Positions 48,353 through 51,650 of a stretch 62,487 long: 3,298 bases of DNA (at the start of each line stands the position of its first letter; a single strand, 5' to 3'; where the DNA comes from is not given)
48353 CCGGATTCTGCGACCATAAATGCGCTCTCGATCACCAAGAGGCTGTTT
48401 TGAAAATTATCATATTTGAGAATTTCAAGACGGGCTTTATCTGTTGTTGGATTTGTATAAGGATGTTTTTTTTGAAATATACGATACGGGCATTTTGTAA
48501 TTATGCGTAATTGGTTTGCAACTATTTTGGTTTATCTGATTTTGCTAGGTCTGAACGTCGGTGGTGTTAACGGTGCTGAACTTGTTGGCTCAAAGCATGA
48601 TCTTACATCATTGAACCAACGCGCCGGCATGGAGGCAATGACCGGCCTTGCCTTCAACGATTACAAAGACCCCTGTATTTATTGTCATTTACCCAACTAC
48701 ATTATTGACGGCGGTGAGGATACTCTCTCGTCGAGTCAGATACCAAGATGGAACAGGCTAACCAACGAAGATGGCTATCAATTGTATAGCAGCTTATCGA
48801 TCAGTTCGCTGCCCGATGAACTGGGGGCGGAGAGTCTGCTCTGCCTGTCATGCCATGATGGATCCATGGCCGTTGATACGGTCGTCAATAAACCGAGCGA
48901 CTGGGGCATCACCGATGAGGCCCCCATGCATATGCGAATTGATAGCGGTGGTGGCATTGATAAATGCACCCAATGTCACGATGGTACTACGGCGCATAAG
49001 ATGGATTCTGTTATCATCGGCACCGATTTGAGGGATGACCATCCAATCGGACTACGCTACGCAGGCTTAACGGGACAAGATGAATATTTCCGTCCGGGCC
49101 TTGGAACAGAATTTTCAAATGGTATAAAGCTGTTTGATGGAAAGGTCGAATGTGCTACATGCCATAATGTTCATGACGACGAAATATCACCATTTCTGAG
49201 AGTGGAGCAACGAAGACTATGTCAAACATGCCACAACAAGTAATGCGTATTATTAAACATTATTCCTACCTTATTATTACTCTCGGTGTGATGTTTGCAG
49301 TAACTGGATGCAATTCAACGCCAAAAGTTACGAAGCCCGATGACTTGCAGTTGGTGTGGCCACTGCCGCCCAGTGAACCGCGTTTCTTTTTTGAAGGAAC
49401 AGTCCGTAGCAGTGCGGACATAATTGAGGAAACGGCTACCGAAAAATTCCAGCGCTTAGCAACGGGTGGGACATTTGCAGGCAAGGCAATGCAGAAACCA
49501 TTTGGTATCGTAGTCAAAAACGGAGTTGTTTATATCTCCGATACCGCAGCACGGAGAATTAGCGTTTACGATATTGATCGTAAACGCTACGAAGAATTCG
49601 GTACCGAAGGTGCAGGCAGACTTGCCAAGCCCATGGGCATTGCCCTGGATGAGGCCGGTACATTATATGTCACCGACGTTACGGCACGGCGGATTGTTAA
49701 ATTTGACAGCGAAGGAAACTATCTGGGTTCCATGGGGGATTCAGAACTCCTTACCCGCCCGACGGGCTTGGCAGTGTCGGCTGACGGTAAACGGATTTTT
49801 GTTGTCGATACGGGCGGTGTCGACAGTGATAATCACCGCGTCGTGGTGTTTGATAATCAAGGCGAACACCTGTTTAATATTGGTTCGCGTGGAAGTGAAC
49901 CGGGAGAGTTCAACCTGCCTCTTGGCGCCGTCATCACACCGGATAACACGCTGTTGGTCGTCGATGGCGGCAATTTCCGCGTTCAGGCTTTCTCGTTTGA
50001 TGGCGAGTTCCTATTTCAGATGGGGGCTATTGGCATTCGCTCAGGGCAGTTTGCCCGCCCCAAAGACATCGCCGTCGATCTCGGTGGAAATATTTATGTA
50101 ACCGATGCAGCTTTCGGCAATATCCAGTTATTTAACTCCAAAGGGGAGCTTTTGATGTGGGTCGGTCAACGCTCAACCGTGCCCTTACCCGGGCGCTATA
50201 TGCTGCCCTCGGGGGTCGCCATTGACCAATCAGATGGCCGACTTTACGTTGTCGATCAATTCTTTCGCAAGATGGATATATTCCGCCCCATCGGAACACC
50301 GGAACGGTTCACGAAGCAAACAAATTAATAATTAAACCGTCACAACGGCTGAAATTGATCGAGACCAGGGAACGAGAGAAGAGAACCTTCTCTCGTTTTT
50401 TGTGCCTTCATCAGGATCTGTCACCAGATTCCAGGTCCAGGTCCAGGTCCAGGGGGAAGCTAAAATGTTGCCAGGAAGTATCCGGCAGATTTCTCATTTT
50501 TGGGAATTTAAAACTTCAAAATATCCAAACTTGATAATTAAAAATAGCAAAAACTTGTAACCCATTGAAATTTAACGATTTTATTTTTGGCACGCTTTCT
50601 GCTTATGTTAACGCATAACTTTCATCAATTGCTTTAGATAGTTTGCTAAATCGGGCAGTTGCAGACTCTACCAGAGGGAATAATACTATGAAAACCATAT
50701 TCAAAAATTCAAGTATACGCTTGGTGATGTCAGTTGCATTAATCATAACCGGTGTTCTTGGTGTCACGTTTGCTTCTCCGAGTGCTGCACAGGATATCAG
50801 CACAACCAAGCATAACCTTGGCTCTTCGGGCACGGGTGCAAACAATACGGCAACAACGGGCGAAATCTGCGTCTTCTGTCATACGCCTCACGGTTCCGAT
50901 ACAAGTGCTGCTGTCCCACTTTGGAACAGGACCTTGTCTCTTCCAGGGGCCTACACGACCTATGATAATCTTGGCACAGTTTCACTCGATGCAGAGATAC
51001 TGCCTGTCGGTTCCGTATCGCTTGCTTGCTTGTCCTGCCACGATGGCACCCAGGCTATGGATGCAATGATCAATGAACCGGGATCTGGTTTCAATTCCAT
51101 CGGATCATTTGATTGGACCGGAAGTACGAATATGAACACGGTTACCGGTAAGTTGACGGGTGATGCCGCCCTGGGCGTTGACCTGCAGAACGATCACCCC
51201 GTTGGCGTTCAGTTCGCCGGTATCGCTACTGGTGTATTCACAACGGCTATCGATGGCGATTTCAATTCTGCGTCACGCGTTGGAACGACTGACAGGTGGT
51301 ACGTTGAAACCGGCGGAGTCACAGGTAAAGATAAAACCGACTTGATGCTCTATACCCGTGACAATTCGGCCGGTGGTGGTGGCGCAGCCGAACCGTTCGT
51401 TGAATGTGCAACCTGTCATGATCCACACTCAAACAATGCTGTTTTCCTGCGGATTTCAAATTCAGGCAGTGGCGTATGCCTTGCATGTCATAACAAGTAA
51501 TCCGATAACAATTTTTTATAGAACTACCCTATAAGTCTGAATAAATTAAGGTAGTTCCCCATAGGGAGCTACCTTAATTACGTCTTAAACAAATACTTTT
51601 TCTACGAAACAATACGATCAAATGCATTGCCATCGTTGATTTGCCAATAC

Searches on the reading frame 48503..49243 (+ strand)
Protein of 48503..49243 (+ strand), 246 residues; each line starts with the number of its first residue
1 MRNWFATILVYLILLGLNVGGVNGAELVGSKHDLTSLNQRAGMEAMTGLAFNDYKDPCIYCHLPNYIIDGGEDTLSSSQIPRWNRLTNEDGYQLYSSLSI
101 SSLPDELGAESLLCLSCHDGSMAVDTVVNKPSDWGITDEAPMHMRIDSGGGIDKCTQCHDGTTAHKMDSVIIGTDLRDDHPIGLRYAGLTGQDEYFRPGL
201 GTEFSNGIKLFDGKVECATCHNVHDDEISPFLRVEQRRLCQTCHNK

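Call 25: search_protein_families(library=pfam, proteins=[window:48503-49243:+], max_evalue=0.001)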
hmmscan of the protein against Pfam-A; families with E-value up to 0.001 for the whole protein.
window:48503-49243:+ (246 aa): 6 families
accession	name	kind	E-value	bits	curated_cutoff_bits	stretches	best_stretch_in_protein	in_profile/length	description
PF09699.15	Paired_CXXCH_1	-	4.1e-09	36.4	20.6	1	216-246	8-38/41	Doubled CXXCH motif (Paired_CXXCH_1)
PF14537.11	Cytochrom_c3_2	-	4.7e-09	37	25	1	209-245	52-79/79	Cytochrome c3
PF14522.11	Cytochrome_C7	-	2.9e-08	33.9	24.8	0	213-245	12-67/67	Cytochrome c7 and related cytochrome c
PF24734.1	DUF7685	-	6.8e-06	26.3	27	0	105-123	19-37/43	Domain of unknown function (DUF7685)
PF22113.1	Mtrc-MtrF_II-IV_dom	-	5.6e-05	23.2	30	0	44-169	70-173/176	Outer membrane cytochrome MtrC/MtrF-like, domains II/IV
PF22678.1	Cytochrom_c_NrfB-like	-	0.00097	20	27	0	214-243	58-86/89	Cytochrome c-type protein NrfB-like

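Call 76: search_solved_structures(query=window:48503-49243:+, max_evalue=0.01, show_alignments=1)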
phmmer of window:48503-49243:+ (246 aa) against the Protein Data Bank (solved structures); distinct sequences matched with E-value up to 0.01: 3.
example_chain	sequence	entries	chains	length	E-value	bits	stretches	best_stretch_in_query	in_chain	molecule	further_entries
7tfs_A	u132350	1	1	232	3.9e-16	62.6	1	17-246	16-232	Cytochrome c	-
9yuq_N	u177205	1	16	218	9.7e-16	61.3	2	170-246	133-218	Putative multiheme cytochrome c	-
6qvm_A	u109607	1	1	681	0.0041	19.9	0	198-245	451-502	Multiheme cytochrome cf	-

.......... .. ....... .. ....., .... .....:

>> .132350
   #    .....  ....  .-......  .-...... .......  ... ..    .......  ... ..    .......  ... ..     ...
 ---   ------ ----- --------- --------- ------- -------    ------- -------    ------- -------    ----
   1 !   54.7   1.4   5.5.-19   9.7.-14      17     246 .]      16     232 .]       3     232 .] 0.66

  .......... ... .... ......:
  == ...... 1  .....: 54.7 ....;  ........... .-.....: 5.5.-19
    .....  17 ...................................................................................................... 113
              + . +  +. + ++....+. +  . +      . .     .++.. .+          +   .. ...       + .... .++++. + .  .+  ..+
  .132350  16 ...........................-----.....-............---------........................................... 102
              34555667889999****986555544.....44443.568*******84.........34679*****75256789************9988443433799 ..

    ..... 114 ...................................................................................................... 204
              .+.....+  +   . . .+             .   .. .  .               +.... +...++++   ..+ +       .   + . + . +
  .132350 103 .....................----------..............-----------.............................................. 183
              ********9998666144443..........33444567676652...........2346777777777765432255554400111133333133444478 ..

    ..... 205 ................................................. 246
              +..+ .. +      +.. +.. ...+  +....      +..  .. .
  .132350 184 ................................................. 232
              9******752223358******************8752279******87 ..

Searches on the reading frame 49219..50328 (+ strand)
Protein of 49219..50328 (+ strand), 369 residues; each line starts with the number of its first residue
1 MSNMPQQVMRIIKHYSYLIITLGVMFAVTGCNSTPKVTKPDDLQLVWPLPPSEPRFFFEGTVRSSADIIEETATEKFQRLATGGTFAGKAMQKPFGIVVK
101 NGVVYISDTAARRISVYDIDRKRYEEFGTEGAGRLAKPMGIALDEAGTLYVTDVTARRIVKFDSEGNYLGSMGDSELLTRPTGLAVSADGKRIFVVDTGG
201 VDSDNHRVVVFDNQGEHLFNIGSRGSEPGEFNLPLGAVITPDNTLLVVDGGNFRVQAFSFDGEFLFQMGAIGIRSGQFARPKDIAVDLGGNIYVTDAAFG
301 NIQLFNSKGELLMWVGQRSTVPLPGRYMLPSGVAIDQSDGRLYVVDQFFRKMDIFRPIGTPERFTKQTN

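Call 25: search_protein_families(library=pfam, proteins=[window:49219-50328:+], max_evalue=0.001)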
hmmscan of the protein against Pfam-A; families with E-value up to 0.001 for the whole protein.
window:49219-50328:+ (369 aa): 8 families
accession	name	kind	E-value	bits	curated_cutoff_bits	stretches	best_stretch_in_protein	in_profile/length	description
PF01436.27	NHL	-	2.6e-29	100.2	20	2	178-211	1-28/28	NHL repeat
PF17170.10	DUF5128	-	3.1e-14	53.4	22.9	1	190-231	53-89/321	6-bladed beta-propeller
PF08450.18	SGL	-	1.5e-12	48.1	26.3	1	101-170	145-218/246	SMP-30/Gluconolactonase/LRE-like region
PF25021.1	TEN_NHL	-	5.3e-11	42.5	27.1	0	131-161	137-167/357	Teneurin NHL domain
PF06739.17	SBBP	-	2.2e-05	24.8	20.5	0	281-295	15-29/38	Beta-propeller repeat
PF24684.1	Vgb_lyase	-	0.00043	19.6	50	0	94-190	15-108/290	Virginiamycin B lyase family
PF01731.26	Arylesterase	-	0.0005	20.6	21.3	0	178-197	53-72/86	Arylesterase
PF22701.2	Mala_s_1-like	-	0.00064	20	27.5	0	204-342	16-143/195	Mal s 1 allergenic protein-like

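Call 77: search_solved_structures(query=window:49219-50328:+, max_evalue=0.001)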
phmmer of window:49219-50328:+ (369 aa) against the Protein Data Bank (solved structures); distinct sequences matched with E-value up to 0.001: 51.
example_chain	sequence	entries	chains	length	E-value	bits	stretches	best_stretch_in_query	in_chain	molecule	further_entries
6d69_A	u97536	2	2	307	2.6e-43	151.5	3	202-305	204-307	NHL Repeat Region of D. melanogaster Thin | Thin, isoform D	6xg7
9jur_A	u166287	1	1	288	5.3e-41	144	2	163-312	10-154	E3 ubiquitin-protein ligase TRIM71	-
7qrx_A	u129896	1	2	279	2.3e-40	141.9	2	168-313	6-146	E3 ubiquitin-protein ligase TRIM71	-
8j72_A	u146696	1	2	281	1.9e-39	138.9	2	168-314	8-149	E3 ubiquitin-protein ligase TRIM71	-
6fpt_A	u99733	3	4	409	4.9e-38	134.2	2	172-314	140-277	E3 ubiquitin-protein ligase TRIM71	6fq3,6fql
7b2r_A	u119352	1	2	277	1.4e-36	129.4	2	133-347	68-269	Tripartite motif-containing protein 2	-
7qrw_A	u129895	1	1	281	5.2e-35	124.2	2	202-347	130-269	Isoform 4 of Tripartite motif-containing protein 3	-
7qrv_A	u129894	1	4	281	1.2e-31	113.1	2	207-351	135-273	Tripartite motif-containing protein 2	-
7b96_A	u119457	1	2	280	1.6e-31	112.8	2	206-351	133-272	Isoform 2 of Tripartite motif-containing protein 2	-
3wwa_A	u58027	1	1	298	7.8e-27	97.3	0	135-166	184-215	Pizza7H protein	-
4zlr_A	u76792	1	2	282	1.5e-25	93.1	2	131-268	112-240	Brain tumor protein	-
1q7f_A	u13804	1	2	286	1.5e-25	93.1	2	131-268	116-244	brain tumor CG10719-PA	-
5ex7_A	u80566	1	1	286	1.6e-25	93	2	131-268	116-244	Brain tumor protein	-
7zqg_A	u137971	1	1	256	1e-24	90.4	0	135-166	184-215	Pizza6-KSH-TSH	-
6f0t_A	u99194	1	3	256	7.5e-24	87.5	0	135-166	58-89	Pizza6-SFW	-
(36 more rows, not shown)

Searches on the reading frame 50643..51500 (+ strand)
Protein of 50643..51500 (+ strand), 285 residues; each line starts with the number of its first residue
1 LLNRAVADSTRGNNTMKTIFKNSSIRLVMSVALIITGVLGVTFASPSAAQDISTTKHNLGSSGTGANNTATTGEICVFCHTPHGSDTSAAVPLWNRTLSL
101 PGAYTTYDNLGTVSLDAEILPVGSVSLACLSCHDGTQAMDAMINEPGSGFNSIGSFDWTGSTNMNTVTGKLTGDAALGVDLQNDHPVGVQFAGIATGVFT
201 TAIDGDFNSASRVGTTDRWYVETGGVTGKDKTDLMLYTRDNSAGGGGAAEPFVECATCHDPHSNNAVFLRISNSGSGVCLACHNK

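Call 25: search_protein_families(library=pfam, proteins=[window:50643-51500:+], max_evalue=0.001)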
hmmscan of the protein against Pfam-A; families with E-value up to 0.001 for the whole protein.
window:50643-51500:+ (285 aa): 4 families
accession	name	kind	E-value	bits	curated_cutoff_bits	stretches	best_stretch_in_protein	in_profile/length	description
PF09699.15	Paired_CXXCH_1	-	1.5e-12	47.4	20.6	1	254-285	8-38/41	Doubled CXXCH motif (Paired_CXXCH_1)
PF14522.11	Cytochrome_C7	-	8e-05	22.8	24.8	0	253-284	14-67/67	Cytochrome c7 and related cytochrome c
PF14537.11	Cytochrom_c3_2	-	0.00013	22.7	25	0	253-284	58-79/79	Cytochrome c3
PF22113.1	Mtrc-MtrF_II-IV_dom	-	0.00031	20.8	30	0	68-142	76-138/176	Outer membrane cytochrome MtrC/MtrF-like, domains II/IV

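Call 30: search_solved_structures(query=window:50643-51500:+, max_evalue=1)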
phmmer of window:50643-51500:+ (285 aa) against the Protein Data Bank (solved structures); distinct sequences matched with E-value up to 1: 4.
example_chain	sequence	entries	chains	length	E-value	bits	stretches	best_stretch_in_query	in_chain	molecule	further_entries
7tfs_A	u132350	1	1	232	1.2e-27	100.3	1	29-285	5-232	Cytochrome c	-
9yuq_N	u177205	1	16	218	9.4e-25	90.8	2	34-201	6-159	Putative multiheme cytochrome c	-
8tp2_H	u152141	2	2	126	0.53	12.9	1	121-219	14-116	Heavy chain of Fab 1-1-1F05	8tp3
6niu_H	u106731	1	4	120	0.56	12.9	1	121-167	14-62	Human MZ4 Fab heavy chain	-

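Call 37: search_solved_structures(query=window:50643-51500:+, max_evalue=0.001, show_alignments=2)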
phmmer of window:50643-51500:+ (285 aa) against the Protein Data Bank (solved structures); distinct sequences matched with E-value up to 0.001: 2.
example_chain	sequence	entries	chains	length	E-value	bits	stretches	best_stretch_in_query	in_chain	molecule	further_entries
7tfs_A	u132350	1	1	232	1.2e-27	100.3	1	29-285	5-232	Cytochrome c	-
9yuq_N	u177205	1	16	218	9.4e-25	90.8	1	34-201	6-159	Putative multiheme cytochrome c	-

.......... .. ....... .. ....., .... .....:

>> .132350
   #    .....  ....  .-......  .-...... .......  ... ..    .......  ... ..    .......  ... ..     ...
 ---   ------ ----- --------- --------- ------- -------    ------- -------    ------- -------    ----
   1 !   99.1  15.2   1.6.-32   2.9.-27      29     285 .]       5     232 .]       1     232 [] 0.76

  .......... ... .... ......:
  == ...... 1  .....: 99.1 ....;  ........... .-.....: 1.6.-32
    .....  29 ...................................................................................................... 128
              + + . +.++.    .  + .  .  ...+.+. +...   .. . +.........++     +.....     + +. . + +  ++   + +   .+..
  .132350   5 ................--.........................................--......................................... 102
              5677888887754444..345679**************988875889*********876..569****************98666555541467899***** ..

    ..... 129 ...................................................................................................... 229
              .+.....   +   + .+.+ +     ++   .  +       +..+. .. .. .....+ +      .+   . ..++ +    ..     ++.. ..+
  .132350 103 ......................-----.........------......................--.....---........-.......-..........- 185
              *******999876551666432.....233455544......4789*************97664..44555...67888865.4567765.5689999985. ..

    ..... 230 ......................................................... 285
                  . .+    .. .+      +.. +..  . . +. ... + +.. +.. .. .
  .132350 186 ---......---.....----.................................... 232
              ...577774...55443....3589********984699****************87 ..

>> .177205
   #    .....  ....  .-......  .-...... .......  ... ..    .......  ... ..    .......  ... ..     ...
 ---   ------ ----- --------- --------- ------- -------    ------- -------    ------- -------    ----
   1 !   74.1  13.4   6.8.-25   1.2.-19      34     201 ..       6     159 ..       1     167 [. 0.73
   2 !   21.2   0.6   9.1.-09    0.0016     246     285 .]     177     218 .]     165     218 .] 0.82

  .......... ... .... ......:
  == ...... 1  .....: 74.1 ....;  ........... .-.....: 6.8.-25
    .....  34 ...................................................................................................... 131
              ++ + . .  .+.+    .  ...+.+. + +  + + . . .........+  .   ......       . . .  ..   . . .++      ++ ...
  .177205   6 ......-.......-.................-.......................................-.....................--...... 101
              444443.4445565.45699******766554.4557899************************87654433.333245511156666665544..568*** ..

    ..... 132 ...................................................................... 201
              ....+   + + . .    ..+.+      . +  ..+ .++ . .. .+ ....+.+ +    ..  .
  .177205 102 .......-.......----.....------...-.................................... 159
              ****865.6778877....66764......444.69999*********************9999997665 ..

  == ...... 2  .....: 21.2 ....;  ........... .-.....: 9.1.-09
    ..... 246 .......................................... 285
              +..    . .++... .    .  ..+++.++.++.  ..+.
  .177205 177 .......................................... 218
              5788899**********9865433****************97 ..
